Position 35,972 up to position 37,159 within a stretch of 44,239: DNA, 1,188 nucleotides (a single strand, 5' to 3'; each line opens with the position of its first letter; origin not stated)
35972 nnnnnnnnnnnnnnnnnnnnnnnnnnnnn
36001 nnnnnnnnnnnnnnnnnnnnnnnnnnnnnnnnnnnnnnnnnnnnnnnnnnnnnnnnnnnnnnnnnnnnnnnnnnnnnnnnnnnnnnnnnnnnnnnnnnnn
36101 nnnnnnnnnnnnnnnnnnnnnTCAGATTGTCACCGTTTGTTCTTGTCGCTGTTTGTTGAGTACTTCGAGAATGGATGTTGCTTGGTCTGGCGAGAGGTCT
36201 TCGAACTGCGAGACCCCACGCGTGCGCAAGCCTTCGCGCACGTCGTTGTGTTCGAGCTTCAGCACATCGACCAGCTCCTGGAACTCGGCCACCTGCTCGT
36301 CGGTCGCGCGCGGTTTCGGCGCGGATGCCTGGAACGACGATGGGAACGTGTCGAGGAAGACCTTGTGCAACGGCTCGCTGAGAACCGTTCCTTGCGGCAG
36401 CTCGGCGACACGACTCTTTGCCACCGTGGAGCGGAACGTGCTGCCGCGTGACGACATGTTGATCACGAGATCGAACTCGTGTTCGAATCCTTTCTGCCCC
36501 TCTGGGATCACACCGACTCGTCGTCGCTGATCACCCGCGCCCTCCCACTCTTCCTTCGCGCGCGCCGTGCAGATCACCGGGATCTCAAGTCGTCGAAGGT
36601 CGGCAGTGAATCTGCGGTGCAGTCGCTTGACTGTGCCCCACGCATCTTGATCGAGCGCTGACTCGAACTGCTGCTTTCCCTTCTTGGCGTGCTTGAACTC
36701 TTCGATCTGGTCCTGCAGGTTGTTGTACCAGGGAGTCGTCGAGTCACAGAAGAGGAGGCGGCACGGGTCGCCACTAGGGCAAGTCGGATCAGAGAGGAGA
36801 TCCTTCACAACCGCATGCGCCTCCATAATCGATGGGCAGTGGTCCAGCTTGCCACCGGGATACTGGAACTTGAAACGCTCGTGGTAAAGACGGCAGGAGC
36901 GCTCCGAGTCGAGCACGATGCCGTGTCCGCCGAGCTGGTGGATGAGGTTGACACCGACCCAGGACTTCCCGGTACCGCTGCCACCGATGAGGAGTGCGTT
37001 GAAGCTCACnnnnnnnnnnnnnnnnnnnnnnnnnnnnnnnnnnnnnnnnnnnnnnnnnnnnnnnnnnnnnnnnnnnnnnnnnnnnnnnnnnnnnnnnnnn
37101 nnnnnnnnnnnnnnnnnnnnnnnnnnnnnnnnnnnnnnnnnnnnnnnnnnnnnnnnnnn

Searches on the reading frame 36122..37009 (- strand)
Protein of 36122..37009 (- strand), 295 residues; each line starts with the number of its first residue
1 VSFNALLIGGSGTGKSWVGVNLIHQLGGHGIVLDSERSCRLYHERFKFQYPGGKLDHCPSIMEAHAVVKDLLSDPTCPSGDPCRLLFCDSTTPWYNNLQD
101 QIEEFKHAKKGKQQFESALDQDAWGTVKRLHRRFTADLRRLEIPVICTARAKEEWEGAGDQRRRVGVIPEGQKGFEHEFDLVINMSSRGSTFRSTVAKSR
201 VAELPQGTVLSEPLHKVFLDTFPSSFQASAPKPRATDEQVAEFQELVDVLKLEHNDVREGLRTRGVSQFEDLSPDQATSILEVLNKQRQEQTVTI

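Call 14: search_protein_families(library=phrogs, max_evalue=0.001, proteins=[window:36122-37009:-])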
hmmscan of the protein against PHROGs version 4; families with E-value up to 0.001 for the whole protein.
window:36122-37009:- (295 aa): 2 families
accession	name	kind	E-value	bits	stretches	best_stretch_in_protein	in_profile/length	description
phrog_1366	-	unknown function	1.7e-21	78.1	1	5-224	17-233/307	-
phrog_124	-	DNA, RNA and nucleotide metabolism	7.7e-08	33.1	1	4-280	45-316/382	Sak4-like ssDNA annealing protein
